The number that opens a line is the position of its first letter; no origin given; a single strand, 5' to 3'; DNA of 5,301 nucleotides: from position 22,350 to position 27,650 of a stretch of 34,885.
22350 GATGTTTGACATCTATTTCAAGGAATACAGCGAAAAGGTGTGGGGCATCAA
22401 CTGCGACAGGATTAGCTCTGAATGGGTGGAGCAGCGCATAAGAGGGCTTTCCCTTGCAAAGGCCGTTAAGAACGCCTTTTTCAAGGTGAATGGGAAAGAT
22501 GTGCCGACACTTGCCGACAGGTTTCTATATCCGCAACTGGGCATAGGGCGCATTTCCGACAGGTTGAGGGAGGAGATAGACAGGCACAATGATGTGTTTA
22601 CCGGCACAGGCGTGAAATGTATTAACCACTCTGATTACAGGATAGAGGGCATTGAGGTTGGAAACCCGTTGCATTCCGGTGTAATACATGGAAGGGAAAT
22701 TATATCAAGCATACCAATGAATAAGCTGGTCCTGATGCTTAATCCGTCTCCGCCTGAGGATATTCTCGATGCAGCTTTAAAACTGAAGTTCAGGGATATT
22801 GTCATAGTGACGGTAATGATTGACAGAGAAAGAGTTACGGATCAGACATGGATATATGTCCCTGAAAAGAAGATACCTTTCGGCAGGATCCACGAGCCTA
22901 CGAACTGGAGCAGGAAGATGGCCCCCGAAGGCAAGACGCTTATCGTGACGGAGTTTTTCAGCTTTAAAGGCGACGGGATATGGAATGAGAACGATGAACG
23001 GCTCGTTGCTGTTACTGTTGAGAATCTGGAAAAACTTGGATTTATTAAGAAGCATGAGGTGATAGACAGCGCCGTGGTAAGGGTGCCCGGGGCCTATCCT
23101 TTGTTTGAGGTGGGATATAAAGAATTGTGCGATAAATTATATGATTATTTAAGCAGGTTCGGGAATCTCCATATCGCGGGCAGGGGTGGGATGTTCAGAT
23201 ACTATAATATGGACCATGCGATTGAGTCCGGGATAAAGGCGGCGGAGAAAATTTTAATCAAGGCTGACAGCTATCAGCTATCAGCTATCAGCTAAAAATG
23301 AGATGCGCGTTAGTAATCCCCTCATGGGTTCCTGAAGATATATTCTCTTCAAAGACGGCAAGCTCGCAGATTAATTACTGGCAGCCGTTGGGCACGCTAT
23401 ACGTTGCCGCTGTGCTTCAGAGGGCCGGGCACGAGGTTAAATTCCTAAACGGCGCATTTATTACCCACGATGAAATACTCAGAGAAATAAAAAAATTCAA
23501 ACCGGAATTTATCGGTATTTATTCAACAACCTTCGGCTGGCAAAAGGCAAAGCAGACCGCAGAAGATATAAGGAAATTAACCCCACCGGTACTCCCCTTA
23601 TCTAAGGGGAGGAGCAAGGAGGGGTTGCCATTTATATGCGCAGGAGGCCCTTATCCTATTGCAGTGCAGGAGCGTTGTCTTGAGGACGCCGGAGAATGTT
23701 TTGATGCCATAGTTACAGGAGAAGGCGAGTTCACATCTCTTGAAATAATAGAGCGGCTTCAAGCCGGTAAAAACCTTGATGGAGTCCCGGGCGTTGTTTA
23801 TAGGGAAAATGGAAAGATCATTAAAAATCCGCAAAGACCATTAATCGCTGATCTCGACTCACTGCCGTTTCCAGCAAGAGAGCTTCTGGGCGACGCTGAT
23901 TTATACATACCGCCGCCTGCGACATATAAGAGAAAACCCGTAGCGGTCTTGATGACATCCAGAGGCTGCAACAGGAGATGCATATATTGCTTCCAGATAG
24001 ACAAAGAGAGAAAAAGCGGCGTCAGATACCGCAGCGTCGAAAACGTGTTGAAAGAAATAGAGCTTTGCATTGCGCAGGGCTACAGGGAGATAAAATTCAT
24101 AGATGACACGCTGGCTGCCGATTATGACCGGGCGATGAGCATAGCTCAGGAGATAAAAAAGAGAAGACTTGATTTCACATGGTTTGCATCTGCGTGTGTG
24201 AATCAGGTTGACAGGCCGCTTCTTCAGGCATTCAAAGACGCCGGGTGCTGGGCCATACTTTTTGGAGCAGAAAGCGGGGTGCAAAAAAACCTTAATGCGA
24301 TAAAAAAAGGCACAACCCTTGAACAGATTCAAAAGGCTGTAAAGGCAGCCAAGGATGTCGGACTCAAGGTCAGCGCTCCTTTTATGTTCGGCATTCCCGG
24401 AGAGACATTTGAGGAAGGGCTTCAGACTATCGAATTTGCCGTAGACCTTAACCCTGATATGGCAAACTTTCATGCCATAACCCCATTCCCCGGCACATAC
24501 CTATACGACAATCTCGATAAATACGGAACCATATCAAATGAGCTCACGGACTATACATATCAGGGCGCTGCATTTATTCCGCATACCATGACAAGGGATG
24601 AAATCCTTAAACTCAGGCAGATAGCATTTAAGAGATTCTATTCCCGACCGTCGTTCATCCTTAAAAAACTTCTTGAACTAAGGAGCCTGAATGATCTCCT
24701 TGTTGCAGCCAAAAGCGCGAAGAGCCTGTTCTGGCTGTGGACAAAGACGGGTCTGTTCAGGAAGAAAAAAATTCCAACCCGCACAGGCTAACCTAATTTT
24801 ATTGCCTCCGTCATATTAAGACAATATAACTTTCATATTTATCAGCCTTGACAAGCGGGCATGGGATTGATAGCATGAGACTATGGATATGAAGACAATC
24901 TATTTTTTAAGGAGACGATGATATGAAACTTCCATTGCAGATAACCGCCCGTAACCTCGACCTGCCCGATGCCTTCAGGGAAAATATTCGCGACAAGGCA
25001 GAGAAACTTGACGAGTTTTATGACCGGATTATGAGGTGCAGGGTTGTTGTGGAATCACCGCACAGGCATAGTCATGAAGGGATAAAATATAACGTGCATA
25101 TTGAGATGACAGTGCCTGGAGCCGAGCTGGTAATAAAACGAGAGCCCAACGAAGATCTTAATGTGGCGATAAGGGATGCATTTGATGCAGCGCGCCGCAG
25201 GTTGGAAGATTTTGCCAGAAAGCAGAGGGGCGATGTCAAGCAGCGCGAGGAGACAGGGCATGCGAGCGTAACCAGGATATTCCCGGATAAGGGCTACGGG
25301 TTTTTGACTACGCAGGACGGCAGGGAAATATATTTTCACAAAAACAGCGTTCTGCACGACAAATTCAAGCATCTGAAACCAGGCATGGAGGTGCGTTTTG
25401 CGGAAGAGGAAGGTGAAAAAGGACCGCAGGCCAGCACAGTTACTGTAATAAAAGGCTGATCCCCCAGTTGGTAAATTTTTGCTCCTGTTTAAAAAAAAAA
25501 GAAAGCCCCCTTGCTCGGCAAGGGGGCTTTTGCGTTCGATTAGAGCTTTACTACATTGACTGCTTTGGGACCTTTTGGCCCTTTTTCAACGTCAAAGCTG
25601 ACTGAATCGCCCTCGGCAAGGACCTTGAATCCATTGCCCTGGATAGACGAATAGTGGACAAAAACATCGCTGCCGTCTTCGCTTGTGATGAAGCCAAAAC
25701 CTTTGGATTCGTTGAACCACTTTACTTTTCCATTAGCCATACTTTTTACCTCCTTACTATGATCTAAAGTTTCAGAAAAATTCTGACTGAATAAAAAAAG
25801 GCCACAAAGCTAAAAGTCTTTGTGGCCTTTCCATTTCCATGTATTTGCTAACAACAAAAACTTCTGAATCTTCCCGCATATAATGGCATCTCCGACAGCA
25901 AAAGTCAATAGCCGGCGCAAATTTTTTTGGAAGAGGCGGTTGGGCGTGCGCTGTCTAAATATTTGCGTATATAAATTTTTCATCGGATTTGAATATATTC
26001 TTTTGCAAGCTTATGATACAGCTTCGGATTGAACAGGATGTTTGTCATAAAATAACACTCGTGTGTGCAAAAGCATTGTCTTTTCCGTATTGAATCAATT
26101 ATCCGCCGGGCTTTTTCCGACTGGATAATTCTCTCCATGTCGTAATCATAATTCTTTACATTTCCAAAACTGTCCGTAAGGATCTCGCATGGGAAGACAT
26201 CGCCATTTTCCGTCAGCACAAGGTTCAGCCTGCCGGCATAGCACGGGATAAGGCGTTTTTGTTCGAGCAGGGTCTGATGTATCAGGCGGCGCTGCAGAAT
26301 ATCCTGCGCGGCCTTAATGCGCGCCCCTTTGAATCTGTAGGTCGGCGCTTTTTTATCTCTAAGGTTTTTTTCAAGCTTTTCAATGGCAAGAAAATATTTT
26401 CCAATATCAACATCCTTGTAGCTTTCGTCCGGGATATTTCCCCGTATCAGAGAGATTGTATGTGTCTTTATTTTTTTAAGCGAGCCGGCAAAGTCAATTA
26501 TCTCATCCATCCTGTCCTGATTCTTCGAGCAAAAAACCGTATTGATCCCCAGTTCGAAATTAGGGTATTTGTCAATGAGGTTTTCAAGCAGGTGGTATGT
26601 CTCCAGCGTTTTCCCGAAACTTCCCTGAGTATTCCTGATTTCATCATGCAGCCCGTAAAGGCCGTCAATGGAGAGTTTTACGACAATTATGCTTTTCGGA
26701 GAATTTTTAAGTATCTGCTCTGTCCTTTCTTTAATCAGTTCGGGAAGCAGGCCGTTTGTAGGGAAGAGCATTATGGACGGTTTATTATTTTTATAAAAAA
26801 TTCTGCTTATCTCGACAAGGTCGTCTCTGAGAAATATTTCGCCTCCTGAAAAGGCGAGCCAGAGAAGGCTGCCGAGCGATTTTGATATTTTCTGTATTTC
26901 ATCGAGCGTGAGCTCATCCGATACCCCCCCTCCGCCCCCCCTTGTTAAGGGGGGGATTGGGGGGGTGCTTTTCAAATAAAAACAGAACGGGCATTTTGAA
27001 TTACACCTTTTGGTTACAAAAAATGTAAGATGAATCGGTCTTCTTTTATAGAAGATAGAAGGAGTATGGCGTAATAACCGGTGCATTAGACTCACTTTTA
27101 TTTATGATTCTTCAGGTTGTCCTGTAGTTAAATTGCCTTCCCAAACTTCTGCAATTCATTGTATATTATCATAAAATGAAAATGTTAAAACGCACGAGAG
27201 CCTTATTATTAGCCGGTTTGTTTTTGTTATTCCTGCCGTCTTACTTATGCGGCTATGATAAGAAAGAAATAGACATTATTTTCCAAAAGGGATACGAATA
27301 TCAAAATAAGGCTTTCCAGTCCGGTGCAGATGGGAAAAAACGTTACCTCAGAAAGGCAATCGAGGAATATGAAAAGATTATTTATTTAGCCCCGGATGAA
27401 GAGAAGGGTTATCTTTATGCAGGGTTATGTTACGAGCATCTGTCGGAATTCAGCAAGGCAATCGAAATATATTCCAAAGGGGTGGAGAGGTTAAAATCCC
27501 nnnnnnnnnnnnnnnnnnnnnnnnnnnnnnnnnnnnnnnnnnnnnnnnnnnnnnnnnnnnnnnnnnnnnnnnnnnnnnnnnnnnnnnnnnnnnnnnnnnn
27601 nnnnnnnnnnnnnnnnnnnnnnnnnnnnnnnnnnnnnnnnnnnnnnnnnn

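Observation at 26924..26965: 42-nt C7/G7 nested palindrome in frame just after the CX3CX2C motif of the SPASM radical SAM enzyme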

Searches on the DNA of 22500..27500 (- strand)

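Call 35: search_rna_families(source=window, start=22500, end=27500, threshold=evalue, max_evalue=5)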
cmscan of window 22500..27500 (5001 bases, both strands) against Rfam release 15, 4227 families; matches with E-value up to 5: 8.
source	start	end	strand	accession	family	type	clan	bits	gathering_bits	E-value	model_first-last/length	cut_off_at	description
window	25500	25862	-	RF01766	cspA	Cis-reg; thermoregulator;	-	66.3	78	1.3e-15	1-428/428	no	cspA thermoregulator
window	25494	25563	-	RF02371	PyrG_leader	Cis-reg; leader;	-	26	65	2.7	1-78/78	no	PyrG leader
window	25496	25557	-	RF01859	Phe_leader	Cis-reg; leader;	-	21.9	55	2.9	1-125/125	no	Phenylalanine leader peptide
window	25796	25829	-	RF03790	MIR8008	Gene; miRNA;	-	21.6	66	0.67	1-55/55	no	MIR8008 microRNA precursor family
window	26920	26966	-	RF02795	Pab91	Gene; snRNA; snoRNA; HACA-box;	-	21.4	71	1.5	1-57/57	no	Pab91 RNA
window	25490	25700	-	RF00557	L10_leader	Cis-reg; leader;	-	21.2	44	2.9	1-138/138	no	Ribosomal protein L10 leader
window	26923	26969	+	RF02795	Pab91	Gene; snRNA; snoRNA; HACA-box;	-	20.4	71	2.6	1-57/57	no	Pab91 RNA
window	25484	25525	-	RF02401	ClpQY_promoter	Cis-reg;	-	16.1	42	4.3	1-46/57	no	ClpQY promoter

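Call 70: build_rna_model(alignment_id=A2, structure=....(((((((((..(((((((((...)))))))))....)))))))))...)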
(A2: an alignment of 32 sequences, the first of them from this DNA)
Model R1 built from alignment A2 (32 sequences, 52 columns); structure: as given.
model positions 47; base pairs 18; branch points 0; effective number of sequences 20.58; information 1.173 bits per position. Calibrated on 0.2 Mb of random sequence (short: E-values are rough).
structure used (alignment columns):
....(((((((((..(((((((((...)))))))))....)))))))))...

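Call 71: search_with_rna_model(model_id=R1, source=window, filters=off, max_evalue=10)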
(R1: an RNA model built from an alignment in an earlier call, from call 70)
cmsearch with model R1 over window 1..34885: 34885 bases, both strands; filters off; matches with E-value up to 10: 10.
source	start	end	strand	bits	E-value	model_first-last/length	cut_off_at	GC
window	26921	26967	-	65.1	2.9e-14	1-47/47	no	0.7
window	26923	26969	+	44.2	3.8e-09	1-47/47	no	0.72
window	23579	23625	+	38.1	1.2e-07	1-47/47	no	0.6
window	23578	23627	-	21.4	0.0015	1-47/47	no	0.58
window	25506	25526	-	9.9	1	15-31/47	no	0.76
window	25506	25526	+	9.8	1.1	15-31/47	no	0.76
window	8785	8811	-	8.7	1.9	1-47/47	no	0.56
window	11179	11216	+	7.8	3.2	1-47/47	no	0.55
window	13458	13492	-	7.7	3.5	1-47/47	no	0.54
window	22452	22462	-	6.3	7.8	18-28/47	no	0.55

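Call 72: search_with_rna_model(model_id=R1, sources=[L001, L002, L003, L004, L005, L006, L007, L008, L009, L010, L011, L012, L013, L014, L015, L016, L017, L018, L019, L020, L021, L022, L023, L024, L025, L026, L027, L028, L029, L030, L031, L032, L033, L034, L037, L043, L045, L046, L047, L048, L049, L050, L051, L292, L293, L294, L295], max_evalue=1)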
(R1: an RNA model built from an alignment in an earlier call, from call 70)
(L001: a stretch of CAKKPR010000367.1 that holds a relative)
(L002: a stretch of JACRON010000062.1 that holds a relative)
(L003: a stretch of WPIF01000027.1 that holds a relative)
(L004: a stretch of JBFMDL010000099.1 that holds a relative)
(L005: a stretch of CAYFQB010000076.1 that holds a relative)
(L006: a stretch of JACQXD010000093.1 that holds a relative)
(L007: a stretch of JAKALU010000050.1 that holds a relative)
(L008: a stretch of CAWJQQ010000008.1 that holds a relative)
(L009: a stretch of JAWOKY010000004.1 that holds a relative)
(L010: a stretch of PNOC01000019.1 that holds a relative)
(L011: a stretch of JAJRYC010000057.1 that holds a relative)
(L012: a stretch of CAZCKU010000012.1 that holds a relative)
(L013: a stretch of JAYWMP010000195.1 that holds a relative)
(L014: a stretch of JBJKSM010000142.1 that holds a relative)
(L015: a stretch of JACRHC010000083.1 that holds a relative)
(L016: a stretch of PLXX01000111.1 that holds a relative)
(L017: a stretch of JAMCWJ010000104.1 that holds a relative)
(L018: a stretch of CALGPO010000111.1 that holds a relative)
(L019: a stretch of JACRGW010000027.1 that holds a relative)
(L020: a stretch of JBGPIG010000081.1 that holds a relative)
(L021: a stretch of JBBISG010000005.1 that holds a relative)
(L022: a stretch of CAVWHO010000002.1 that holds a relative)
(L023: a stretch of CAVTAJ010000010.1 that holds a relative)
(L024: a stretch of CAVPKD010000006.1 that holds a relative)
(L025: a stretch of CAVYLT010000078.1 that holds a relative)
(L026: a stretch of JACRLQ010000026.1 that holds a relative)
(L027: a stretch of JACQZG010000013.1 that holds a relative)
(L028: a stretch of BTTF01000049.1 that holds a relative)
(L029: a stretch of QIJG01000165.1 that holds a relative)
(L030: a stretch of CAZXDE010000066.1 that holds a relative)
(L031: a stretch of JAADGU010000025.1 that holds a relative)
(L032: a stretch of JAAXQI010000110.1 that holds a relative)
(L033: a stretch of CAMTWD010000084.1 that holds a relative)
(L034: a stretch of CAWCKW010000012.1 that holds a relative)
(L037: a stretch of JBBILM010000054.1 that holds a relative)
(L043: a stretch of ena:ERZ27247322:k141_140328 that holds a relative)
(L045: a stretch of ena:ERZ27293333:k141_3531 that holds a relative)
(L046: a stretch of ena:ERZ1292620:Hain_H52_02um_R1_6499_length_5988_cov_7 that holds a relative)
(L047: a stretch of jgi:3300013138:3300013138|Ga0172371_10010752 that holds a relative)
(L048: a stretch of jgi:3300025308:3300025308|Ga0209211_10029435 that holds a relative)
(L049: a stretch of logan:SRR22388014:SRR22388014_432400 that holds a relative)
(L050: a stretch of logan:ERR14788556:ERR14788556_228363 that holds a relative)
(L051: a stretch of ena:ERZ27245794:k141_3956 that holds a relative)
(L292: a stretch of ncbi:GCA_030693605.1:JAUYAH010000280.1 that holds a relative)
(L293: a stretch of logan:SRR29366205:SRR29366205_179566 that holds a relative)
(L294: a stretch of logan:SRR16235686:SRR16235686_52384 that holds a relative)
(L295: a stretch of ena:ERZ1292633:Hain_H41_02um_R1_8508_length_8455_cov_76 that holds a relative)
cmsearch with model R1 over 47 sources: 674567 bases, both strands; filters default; matches with E-value up to 1: 38.
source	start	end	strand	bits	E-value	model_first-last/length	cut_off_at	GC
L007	8295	8341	+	66.2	2.9e-13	1-47/47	no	0.7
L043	10120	10166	+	65.3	4.9e-13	1-47/47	no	0.66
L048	650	694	+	63.1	1.7e-12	1-47/47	no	0.73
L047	10123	10169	+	61.6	4e-12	1-47/47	no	0.77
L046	4218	4264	+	61.3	4.6e-12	1-47/47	no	0.68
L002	4224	4268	+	58.8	1.9e-11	1-47/47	no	0.73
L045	521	567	+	55.3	1.4e-10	1-47/47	no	0.57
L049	10121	10167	-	51.8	1e-09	1-47/47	no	0.81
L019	1285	1331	-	48.9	5.3e-09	1-47/47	no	0.51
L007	8293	8339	-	48.2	7.7e-09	1-47/47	no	0.7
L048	648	694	-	47.2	1.4e-08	1-47/47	no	0.7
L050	4472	4518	+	46.4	2.1e-08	1-47/47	no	0.66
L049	10121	10169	+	46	2.7e-08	1-47/47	no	0.78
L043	10119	10166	-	45.6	3.4e-08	1-47/47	no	0.65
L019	1287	1330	+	43.9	8.5e-08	1-47/47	no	0.55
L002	4222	4268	-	43.4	1.2e-07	1-47/47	no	0.7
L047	10121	10169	-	42.3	2.1e-07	1-47/47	no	0.76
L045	521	565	-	41.5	3.4e-07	1-47/47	no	0.58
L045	4411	4455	-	41.2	4e-07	1-47/47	no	0.56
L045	4411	4457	+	40.9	4.7e-07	1-47/47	no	0.55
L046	4217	4265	-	40.4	6.5e-07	1-47/47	no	0.65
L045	10119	10164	+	36.4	5.9e-06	1-47/47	no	0.7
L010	5148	5223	-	33.3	3.4e-05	1-47/47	no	0.57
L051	10148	10216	-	31.5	9.5e-05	1-47/47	no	0.57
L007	15596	15640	+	31.3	0.00011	1-47/47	no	0.51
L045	9294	9340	+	30.3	0.00019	1-47/47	no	0.64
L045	10117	10164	-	28.7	0.00046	1-47/47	no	0.67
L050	4471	4518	-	27.8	0.00079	1-47/47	no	0.67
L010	5151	5224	+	27.1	0.0012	1-47/47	no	0.57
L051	10151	10196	+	25.8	0.0024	1-47/47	no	0.57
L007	15597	15640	-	21.7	0.025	1-47/47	no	0.52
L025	16730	16759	-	21.4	0.03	1-47/47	no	0.63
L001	365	411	-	21.3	0.031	1-47/47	no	0.53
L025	16731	16759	+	20.5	0.048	1-47/47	no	0.66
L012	5105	5131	-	20.4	0.05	11-37/47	no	0.56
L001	364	413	+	20.3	0.053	1-47/47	no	0.5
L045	9292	9338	-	19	0.11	1-47/47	no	0.62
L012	5109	5129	+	16.4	0.5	13-33/47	no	0.62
